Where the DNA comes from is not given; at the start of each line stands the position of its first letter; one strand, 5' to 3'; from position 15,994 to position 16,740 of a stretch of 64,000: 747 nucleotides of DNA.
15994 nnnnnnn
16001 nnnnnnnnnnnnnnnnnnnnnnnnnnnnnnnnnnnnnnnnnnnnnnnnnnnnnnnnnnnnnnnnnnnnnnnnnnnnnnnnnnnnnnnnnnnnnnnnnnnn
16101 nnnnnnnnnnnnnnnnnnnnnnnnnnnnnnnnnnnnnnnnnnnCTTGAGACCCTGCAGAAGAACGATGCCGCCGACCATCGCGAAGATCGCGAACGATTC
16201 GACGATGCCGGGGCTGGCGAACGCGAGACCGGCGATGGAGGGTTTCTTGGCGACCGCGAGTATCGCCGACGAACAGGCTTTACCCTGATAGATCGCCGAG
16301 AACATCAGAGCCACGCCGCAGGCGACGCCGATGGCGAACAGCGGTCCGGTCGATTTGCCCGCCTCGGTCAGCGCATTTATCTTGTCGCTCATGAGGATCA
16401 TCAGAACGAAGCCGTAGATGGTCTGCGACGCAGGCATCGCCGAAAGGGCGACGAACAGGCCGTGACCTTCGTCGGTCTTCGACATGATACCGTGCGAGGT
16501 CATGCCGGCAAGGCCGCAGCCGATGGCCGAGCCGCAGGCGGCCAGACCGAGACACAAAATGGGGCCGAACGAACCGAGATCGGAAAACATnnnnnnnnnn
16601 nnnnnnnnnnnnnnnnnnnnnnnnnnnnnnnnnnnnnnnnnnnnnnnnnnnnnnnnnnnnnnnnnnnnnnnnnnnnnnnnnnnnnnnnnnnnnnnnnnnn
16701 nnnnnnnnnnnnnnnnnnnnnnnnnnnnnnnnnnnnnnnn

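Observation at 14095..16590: Orphan V-type proteolipid gene abutting a UvrD-family helicase gene that has no canonical start codon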

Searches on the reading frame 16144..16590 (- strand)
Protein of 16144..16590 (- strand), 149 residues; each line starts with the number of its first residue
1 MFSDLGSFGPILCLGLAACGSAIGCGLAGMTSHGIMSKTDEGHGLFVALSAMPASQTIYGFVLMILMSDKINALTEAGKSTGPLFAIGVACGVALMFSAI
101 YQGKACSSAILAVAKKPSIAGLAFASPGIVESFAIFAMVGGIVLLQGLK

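Call 4: search_protein_families(library=pfam, proteins=[window:16144-16590:-], max_evalue=0.01)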
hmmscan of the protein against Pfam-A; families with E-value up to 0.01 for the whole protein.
window:16144-16590:- (149 aa): 1 family
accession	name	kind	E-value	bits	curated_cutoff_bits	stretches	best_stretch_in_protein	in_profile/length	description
PF00137.26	ATP-synt_C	-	2.3e-21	76.3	24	2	85-144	1-60/60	ATP synthase subunit C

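Call 5: find_encoding_contigs(protein=window:16144-16590:-, flank=5000, max_places=10)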
Protein window:16144-16590:- (149 aa): 1 contig read that carries it; 1 place shown.
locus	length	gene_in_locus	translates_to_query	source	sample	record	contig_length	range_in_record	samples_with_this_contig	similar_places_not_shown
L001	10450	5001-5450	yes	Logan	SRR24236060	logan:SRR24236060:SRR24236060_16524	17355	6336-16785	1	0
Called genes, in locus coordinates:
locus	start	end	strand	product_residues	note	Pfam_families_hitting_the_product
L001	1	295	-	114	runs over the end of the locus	-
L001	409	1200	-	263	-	PF02405:MlaE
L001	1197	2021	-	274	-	PF00950:ABC-3, PF01032:FecCD (weak)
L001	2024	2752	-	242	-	PF00005:ABC_tran, PF02463:SMC_N (weak), PF13304:AAA_21 (faint)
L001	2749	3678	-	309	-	PF01297:ZnuA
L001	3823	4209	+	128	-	PF07238:PilZ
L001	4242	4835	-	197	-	PF00023:Ank (faint), PF13606:Ank_3 (faint), PF12796:Ank_2, PF13637:Ank_4 (weak), PF13857:Ank_5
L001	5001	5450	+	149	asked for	PF00137:ATP-synt_C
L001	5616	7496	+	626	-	PF00580:UvrD-helicase, PF13245:AAA_19, PF01443:Viral_helicase1 (faint), PF13361:UvrD_C, PF13538:UvrD_C_2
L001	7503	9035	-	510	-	PF00221:Lyase_aromatic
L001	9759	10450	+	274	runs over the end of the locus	-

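Call 6: find_homologous_proteins(query=window:16144-16590:-)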
Query window:16144-16590:- (149 aa): 104 proteins with E <= 0.001 among 250 candidates.
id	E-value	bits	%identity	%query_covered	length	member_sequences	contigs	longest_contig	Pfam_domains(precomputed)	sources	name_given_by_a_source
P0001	2.9e-79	282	95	100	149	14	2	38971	PF00137.27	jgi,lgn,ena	-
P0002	3.0e-75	269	88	100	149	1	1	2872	PF00137.27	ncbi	-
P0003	5.2e-75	268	89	100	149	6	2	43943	PF00137.27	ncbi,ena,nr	ncbi:MAG TPA: ATP synthase subunit C [bacterium]|nr:ATP synthase subunit C [bacterium]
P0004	1.9e-61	224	76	95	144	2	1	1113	PF00137.27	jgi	-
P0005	2.5e-61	224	75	95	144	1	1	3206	PF00137.27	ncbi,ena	-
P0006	3.0e-61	223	74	95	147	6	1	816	PF00137.27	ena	-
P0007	3.3e-61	223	75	95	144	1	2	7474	PF00137.27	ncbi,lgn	-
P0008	7.7e-60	219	76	96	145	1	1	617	PF00137.27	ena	-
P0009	1.2e-59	218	74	95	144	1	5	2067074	PF00137.27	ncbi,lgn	ncbi:MAG: ATP synthase subunit C [bacterium]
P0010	4.9e-59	216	74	97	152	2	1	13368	PF00137.27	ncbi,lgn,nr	ncbi:ATP synthase subunit C [bacterium]|nr:ATP synthase subunit C [bacterium]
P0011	6.0e-59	216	73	95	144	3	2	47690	PF00137.27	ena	-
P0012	8.1e-59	216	72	95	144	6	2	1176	PF00137.27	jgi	jgi:V/A-type H+/Na+-transporting ATPase subunit K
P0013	8.2e-59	216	74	95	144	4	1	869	PF00137.27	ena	-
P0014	1.8e-58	214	72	95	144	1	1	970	PF00137.27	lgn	-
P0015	2.0e-58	214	72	95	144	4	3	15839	PF00137.27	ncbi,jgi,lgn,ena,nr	ncbi:MAG TPA: ATP synthase subunit C [bacterium]|nr:ATP synthase subunit C [bacterium] HPS30487.1 AT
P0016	2.0e-57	211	72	95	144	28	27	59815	PF00137.27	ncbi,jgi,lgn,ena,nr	ncbi:MAG TPA: ATP synthase subunit C [bacterium]|jgi:V/A-type H+-transporting ATPase subunit K|nr:AT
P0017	5.1e-57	210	73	95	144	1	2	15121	PF00137.27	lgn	-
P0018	6.4e-57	209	71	94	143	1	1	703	PF00137.27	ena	-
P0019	7.6e-57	209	71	95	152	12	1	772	PF00137.27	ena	-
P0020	8.4e-57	209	72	95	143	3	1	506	PF00137.27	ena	-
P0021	2.0e-56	208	68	97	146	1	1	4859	PF00137.27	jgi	-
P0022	1.3e-55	205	70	95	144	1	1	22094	PF00137.27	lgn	-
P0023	2.8e-55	204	72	95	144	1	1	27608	PF00137.27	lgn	-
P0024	1.4e-54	202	68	95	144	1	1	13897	PF00137.27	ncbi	ncbi:MAG: ATP synthase subunit C [bacterium]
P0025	1.8e-54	201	68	95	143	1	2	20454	PF00137.27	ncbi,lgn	-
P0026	2.5e-54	201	68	95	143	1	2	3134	PF00137.27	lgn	-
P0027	4.6e-54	200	72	94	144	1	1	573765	PF00137.27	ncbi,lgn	-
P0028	8.5e-54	199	70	95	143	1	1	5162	PF00137.27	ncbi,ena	-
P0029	2.8e-52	194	65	95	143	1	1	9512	PF00137.27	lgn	-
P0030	8.8e-52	193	71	96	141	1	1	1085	PF00137.27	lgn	-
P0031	1.1e-51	192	71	96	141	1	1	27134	PF00137.27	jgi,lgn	jgi:V/A-type H+/Na+-transporting ATPase subunit K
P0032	1.3e-51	192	68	95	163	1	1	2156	PF00137.27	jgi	jgi:V/A-type H+-transporting ATPase subunit K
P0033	2.5e-50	188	70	93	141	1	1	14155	PF00137.27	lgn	-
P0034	3.7e-50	187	67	93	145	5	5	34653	PF00137.27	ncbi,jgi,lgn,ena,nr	ncbi:ATP synthase subunit C [bacterium]|nr:ATP synthase subunit C [bacterium]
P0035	4.5e-50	187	69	95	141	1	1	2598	PF00137.27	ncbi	-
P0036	9.6e-50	186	65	97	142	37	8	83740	PF00137.27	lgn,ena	-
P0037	5.5e-49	184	67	95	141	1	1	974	PF00137.27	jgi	jgi:V/A-type H+/Na+-transporting ATPase subunit K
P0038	2.4e-48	182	68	95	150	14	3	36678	PF00137.27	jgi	-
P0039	1.5e-47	179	64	94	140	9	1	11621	PF00137.27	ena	-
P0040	2.2e-47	178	68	95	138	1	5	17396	PF00137.27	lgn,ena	-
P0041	1.5e-46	176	63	95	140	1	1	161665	PF00137.27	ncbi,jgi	-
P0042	7.4e-46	174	65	93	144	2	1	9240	PF00137.27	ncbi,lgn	-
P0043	4.9e-45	171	65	93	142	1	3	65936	PF00137.27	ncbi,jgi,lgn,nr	ncbi:MAG: ATP synthase subunit C [Spirochaetes bacterium]|jgi:V/A-type H+-transporting ATPase subuni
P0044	5.1e-45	171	69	93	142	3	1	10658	PF00137.27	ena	-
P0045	1.1e-44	170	66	95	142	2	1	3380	PF00137.27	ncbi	-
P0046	2.8e-44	168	64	95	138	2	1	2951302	PF00137.27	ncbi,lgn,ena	-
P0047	3.0e-44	168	57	96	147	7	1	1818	PF00137.27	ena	-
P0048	4.8e-44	168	69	94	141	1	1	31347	PF00137.27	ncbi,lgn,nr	ncbi:MAG: ATP synthase subunit C [Spirochaetes bacterium]|nr:ATP synthase subunit C [Spirochaetota b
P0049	5.4e-44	168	67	95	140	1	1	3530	PF00137.27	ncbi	-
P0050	1.0e-43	167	65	94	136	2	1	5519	PF00137.27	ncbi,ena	-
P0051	1.0e-42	163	64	91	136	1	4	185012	PF00137.27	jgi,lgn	-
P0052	7.6e-42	161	62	92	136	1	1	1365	PF00137.27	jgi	jgi:V/A-type H+-transporting ATPase subunit K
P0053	9.1e-42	160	62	96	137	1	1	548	PF00137.27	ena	-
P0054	4.1e-41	158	65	93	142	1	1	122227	PF00137.27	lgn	-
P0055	1.8e-40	156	64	93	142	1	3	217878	PF00137.27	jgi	jgi:V/A-type H+-transporting ATPase subunit K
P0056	1.3e-39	153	53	94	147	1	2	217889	PF00137.27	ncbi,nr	ncbi:MAG: ATP synthase subunit C [Candidatus Magnetoovum sp. WYHC-5]|nr:ATP synthase subunit C [Cand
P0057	3.1e-36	142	58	95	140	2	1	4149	PF00137.27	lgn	-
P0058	5.2e-36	142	58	95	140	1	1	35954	PF00137.27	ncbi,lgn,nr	ncbi:MAG: ATP synthase subunit C [Parachlamydiales bacterium]|nr:ATP synthase subunit C [Parachlamyd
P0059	1.1e-35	141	56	95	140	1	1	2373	PF00137.27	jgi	jgi:V/A-type H+-transporting ATPase subunit K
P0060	1.3e-35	140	56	95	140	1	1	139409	PF00137.27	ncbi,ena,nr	ncbi:MAG: V-type sodium ATPase subunit K [Candidatus Anoxychlamydiales bacterium]|nr:V-type sodium A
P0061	3.7e-35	139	56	95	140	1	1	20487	PF00137.27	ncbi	-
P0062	5.7e-35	138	56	97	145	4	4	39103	PF00137.27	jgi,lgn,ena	-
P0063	6.6e-35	138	56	95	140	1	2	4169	PF00137.27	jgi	jgi:V/A-type H+-transporting ATPase subunit K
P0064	1.5e-34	137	54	95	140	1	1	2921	PF00137.27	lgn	-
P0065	8.3e-34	134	52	95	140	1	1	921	PF00137.27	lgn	-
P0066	3.2e-33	133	51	92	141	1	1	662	PF00137.27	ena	-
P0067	3.7e-33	132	54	95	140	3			PF00137.27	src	-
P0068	1.4e-32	131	55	94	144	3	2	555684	PF00137.27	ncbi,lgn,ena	-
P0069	1.6e-32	130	54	95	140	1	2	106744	PF00137.27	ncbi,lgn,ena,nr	ncbi:MAG: V-type sodium ATPase subunit K [Candidatus Anoxychlamydiales bacterium]|nr:V-type sodium A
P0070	2.2e-32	130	54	95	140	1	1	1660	PF00137.27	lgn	-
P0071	5.1e-32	129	52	95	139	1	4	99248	PF00137.27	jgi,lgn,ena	-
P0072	8.1e-32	128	53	92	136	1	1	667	PF00137.27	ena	-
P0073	8.3e-32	128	52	95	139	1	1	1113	PF00137.27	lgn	-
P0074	9.1e-32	128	53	91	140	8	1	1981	PF00137.27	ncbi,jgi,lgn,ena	ncbi:MAG TPA: ATP synthase subunit C [Rhabdochlamydiaceae bacterium]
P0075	1.2e-31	128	53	92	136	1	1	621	PF00137.27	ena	-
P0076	1.2e-31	128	56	88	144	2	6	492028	PF00137.27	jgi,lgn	-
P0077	1.6e-31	127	54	93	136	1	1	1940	PF00137.27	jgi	-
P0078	6.1e-31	125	54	91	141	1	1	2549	PF00137.27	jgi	jgi:V/A-type H+-transporting ATPase subunit K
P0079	8.1e-31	125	52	91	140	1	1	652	PF00137.27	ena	-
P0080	1.6e-30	124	52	91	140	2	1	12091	PF00137.27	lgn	-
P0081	3.2e-30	123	52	95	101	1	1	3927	PF00137.27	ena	-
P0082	5.1e-30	122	49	95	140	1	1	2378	PF00137.27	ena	-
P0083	3.0e-28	117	46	92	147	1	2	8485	PF00137.27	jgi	-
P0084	1.2e-26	111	45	96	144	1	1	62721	PF00137.27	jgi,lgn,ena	-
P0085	3.8e-24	103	48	88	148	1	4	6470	PF00137.27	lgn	-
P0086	5.0e-24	103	46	94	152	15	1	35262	PF00137.27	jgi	-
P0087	2.0e-23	101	76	42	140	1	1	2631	PF00137.27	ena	-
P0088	7.3e-23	99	45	89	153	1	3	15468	PF00137.27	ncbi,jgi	jgi:V/A-type H+-transporting ATPase subunit K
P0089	1.0e-22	99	53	78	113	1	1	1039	PF00137.27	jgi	-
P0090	4.1e-21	93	42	97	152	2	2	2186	PF00137.27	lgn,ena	-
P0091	4.2e-21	93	49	87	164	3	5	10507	PF00137.27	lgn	-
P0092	2.2e-11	62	32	84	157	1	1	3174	PF00137.27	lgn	-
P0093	7.5e-11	60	37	89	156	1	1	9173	PF00137.27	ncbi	-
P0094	1.9e-10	59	38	68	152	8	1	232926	PF00137.27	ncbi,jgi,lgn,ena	ncbi:MAG: V-type ATP synthase subunit K [Candidatus Omnitrophota bacterium]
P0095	3.2e-9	55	37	90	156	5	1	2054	PF00137.27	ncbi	-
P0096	6.1e-9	54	36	79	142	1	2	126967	PF00137.27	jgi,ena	-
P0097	7.1e-9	54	35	79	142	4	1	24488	PF00137.27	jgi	jgi:V/A-type H+-transporting ATPase subunit K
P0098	1.1e-8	53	39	91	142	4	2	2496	PF00137.27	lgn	-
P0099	2.3e-8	52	37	91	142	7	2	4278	PF00137.27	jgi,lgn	jgi:V/A-type H+-transporting ATPase subunit K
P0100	3.8e-8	51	42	85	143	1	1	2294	PF00137.27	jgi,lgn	jgi:V/A-type H+-transporting ATPase subunit K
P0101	5.5e-8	51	35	81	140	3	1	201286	PF00137.27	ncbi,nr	ncbi:MAG: V-type ATP synthase subunit K [Spirochaetales bacterium]|nr:V-type ATP synthase subunit K 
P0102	9.5e-8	50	39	81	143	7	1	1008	PF00137.27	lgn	-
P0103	3.7e-7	48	36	81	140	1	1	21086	PF00137.27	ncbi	-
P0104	4.8e-7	48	35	81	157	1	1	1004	PF00137.27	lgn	-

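Call 8: find_encoding_contigs(protein=P0001, flank=6000, max_places=6)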
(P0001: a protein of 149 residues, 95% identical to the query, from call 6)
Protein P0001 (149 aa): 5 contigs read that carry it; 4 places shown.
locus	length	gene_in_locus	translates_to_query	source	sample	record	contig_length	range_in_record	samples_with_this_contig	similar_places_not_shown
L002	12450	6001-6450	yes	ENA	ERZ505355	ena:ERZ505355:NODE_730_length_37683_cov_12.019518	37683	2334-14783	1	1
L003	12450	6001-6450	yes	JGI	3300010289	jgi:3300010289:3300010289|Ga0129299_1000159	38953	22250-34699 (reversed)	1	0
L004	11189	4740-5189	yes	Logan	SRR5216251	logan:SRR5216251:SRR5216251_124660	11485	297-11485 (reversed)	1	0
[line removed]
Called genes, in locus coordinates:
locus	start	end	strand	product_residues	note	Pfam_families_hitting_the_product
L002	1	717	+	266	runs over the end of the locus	PF01416:PseudoU_synth_1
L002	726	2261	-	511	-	PF13506:Glyco_transf_21, PF00535:Glycos_transf_2, PF13641:Glyco_tranf_2_3, PF13632:Glyco_trans_2_3, PF03552:Cellulose_synt (weak)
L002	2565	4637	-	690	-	PF00654:Voltage_CLC, PF00571:CBS (weak), PF02080:TrkA_C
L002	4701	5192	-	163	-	-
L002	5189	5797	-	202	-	PF00440:TetR_N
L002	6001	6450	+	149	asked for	PF00137:ATP-synt_C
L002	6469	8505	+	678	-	PF00580:UvrD-helicase, PF13245:AAA_19, PF13604:AAA_30 (faint), PF01443:Viral_helicase1 (faint), PF13361:UvrD_C, PF13538:UvrD_C_2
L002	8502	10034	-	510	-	PF00221:Lyase_aromatic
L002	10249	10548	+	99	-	PF05402:PqqD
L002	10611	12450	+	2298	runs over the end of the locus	PF02494:HYR (faint), PF09136:Glucodextran_B (faint), PF13750:Big_3_3 (faint), PF27332:TP_0781 (faint), PF07495:Y_Y_Y (weak), PF19077:Big_13, PF19077:Big_13, PF13517:FG-GAP_3, +4 more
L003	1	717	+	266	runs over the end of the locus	PF01416:PseudoU_synth_1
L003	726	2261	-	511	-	PF13506:Glyco_transf_21, PF00535:Glycos_transf_2, PF13641:Glyco_tranf_2_3, PF13632:Glyco_trans_2_3, PF03552:Cellulose_synt (weak)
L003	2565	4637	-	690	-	PF00654:Voltage_CLC, PF00571:CBS (weak), PF02080:TrkA_C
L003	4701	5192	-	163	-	-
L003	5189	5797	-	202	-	PF00440:TetR_N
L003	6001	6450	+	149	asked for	PF00137:ATP-synt_C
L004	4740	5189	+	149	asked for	PF00137:ATP-synt_C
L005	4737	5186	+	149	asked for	PF00137:ATP-synt_C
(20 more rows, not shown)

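Call 9: find_encoding_contigs(protein=P0003, flank=6000, max_places=6)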
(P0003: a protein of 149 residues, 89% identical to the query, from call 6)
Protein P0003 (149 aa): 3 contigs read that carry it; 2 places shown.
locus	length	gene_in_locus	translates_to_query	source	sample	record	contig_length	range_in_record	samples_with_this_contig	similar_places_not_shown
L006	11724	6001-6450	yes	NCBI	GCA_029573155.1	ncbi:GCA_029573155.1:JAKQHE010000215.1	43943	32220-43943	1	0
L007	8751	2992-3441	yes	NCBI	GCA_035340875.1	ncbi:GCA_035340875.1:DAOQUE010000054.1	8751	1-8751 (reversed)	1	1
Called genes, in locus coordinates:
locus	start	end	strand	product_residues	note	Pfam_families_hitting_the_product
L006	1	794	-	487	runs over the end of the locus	PF03853:YjeF_N, PF01256:Carb_kinase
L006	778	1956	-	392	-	PF16822:ALGX (faint), PF13472:Lipase_GDSL_2 (faint)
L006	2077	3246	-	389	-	PF07075:NamZ_N, PF20732:NamZ_C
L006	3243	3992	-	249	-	PF01066:CDP-OH_P_transf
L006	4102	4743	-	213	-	PF02578:Cu-oxidase_4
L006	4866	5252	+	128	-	PF07238:PilZ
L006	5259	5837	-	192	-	PF13606:Ank_3 (faint), PF00023:Ank (faint), PF12796:Ank_2, PF13637:Ank_4 (weak), PF13857:Ank_5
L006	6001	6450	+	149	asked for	PF00137:ATP-synt_C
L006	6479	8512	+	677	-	PF00580:UvrD-helicase, PF13245:AAA_19, PF13604:AAA_30 (faint), PF01443:Viral_helicase1 (faint), PF13361:UvrD_C, PF13538:UvrD_C_2 (weak)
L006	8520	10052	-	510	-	PF00221:Lyase_aromatic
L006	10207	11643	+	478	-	PF00753:Lactamase_B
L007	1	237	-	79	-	PF07075:NamZ_N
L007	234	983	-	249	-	PF01066:CDP-OH_P_transf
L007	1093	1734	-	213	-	PF02578:Cu-oxidase_4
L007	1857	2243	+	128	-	PF07238:PilZ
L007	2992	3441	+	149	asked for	PF00137:ATP-synt_C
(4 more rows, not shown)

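Call 13: find_encoding_contigs(protein=P0009, flank=10000, max_places=3)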
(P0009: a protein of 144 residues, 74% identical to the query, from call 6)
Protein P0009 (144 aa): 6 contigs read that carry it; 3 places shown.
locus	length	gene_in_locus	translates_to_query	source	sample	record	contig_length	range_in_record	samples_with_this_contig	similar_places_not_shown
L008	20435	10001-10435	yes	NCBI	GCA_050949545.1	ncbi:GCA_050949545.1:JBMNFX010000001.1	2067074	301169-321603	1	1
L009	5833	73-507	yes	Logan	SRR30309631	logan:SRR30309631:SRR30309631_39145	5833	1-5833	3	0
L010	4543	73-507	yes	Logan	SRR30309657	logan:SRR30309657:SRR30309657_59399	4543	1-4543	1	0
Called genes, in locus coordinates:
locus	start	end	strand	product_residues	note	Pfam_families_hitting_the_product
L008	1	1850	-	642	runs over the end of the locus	PF04616:Glyco_hydro_43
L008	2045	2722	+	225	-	-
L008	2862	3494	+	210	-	-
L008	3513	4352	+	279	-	PF10962:DUF2764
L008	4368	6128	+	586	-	PF02874:ATP-synt_ab_N, PF16886:ATP-synt_ab_Xtn, PF00006:ATP-synt_ab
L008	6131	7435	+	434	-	PF02874:ATP-synt_ab_N, PF00006:ATP-synt_ab, PF22919:ATP-synt_VA_C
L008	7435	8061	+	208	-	PF01813:ATP-synt_D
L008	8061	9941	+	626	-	PF01496:V_ATPase_I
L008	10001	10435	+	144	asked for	PF00137:ATP-synt_C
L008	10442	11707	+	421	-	PF00924:MS_channel_2nd, PF21082:MS_channel_3rd (weak)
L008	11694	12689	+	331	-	PF01368:DHH, PF02272:DHHA1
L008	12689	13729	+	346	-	-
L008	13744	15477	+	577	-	PF00450:Peptidase_S10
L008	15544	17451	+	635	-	-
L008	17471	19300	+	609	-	-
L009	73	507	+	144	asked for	PF00137:ATP-synt_C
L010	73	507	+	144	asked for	PF00137:ATP-synt_C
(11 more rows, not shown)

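Call 14: find_encoding_contigs(protein=P0046, flank=10000, max_places=3)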
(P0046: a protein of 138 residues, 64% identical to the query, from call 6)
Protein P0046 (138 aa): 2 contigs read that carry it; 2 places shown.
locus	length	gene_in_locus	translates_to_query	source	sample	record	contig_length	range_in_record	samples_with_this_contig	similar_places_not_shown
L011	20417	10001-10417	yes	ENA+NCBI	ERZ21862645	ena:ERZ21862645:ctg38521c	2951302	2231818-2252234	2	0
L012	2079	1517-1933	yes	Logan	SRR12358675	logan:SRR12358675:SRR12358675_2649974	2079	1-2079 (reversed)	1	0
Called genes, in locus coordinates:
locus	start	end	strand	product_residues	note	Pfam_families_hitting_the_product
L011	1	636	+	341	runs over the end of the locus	PF02463:SMC_N, PF13175:AAA_15 (weak), PF13476:AAA_23, PF13304:AAA_21 (weak)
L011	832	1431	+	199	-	-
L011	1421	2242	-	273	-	PF01790:LGT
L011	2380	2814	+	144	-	PF02502:LacAB_rpiB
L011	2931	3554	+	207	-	-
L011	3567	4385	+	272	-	PF10962:DUF2764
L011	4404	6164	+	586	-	PF02874:ATP-synt_ab_N, PF16886:ATP-synt_ab_Xtn, PF00006:ATP-synt_ab, PF22919:ATP-synt_VA_C (weak)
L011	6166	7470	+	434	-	PF02874:ATP-synt_ab_N, PF00006:ATP-synt_ab, PF22919:ATP-synt_VA_C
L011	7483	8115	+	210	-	PF01813:ATP-synt_D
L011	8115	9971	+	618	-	PF01496:V_ATPase_I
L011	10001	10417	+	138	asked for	PF00137:ATP-synt_C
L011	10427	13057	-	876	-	PF08269:dCache_2, PF17200:sCache_2, PF00672:HAMP (faint), PF18947:HAMP_2, PF00015:MCPsignal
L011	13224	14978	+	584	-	PF01541:GIY-YIG, PF27096:UvrC_M, PF02151:UVR (weak), PF08459:UvrC_RNaseH_dom, PF14520:HHH_5, PF12826:HHH_2 (weak)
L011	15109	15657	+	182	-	-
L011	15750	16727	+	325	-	PF00579:tRNA-synt_1b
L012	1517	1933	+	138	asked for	PF00137:ATP-synt_C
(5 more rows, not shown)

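Call 37: find_homologous_proteins(query=L014:6169-7470:+, max_evalue=1e-100)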
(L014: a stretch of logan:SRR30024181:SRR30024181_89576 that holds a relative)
Query L014:6169-7470:+ (434 aa): 7997 proteins with E <= 1e-100 among 8000 candidates; the best 120 are listed.
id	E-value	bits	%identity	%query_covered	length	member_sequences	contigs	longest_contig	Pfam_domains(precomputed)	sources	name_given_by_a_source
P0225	1.5e-290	981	100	100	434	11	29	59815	PF02874.30,PF00006.32,PF22919.2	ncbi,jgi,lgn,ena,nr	ncbi:MAG TPA: V-type ATP synthase subunit B [bacterium]|jgi:V/A-type H+-transporting ATPase subunit 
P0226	8.9e-286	966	98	100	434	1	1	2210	PF02874.30,PF00006.32,PF22919.2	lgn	-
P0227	3.2e-285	964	97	100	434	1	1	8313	PF02874.30,PF00006.32,PF22919.2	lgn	-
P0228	1.2e-284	962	98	100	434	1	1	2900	PF02874.30,PF00006.32,PF22919.2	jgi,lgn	jgi:V/A-type H+-transporting ATPase subunit B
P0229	1.4e-284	962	98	100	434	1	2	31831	PF02874.30,PF00006.32,PF22919.2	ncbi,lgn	-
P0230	4.1e-284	960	97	100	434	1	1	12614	PF02874.30,PF00006.32,PF22919.2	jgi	-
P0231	4.7e-284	960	97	100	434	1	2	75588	PF02874.30,PF00006.32,PF22919.2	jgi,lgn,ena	jgi:V/A-type H+/Na+-transporting ATPase subunit B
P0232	1.8e-283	958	97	100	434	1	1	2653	PF02874.30,PF00006.32,PF22919.2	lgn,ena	-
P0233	4.5e-283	957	97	100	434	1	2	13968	PF02874.30,PF00006.32,PF22919.2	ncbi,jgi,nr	ncbi:MAG TPA: V-type ATP synthase subunit B [bacterium]|jgi:V/A-type H+/Na+-transporting ATPase subu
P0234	4.1e-282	953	97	100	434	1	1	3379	PF02874.30,PF00006.32,PF22919.2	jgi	jgi:V/A-type H+/Na+-transporting ATPase subunit B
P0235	5.5e-279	943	95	100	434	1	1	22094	PF02874.30,PF00006.32,PF22919.2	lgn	-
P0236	4.9e-278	940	96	100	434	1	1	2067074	PF02874.30,PF00006.32,PF22919.2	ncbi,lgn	ncbi:MAG: V-type ATP synthase subunit B [bacterium]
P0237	4.7e-277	937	96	100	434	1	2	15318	PF02874.30,PF00006.32,PF22919.2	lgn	-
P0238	7.7e-270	913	92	100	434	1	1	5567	PF02874.30,PF00006.32,PF22919.2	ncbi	-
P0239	5.4e-269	910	91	100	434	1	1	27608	PF02874.30,PF00006.32,PF22919.2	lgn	-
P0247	2.3e-261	885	89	100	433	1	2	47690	PF02874.30,PF00006.32,PF22919.2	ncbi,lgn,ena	-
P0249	5.2e-259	877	90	100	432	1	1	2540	PF02874.30,PF00006.32,PF22919.2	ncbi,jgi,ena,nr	ncbi:MAG TPA: V-type ATP synthase subunit B [bacterium]|nr:V-type ATP synthase subunit B [bacterium]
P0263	2.8e-248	842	85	100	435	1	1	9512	PF02874.30,PF00006.32,PF22919.2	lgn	-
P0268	1.5e-246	836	83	100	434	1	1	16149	PF02874.30,PF00006.32,PF22919.2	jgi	-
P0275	8.5e-246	834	83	100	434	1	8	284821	PF02874.30,PF00006.32,PF22919.2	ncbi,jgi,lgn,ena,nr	ncbi:MAG TPA: V-type ATP synthase subunit B [bacterium]|nr:V-type ATP synthase subunit B [bacterium]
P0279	2.6e-245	832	83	100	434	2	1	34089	PF02874.30,PF00006.32,PF22919.2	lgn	-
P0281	7.1e-244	827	83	100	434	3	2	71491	PF02874.30,PF00006.32,PF22919.2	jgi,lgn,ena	-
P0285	8.3e-243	824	82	100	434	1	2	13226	PF02874.30,PF00006.32,PF22919.2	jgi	-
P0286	1.2e-242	823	82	100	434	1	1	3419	PF02874.30,PF00006.32,PF22919.2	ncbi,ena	-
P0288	5.7e-242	821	82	100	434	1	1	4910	PF02874.30,PF00006.32,PF22919.2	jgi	-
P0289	5.1e-241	818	82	100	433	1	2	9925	PF02874.30,PF00006.32,PF22919.2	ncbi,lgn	ncbi:MAG: V-type ATP synthase subunit B [Spirochaetota bacterium]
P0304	6.0e-236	801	81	100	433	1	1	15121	PF02874.30,PF00006.32,PF22919.2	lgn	-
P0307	1.1e-234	797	80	100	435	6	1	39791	PF02874.30,PF00006.32,PF22919.2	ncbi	-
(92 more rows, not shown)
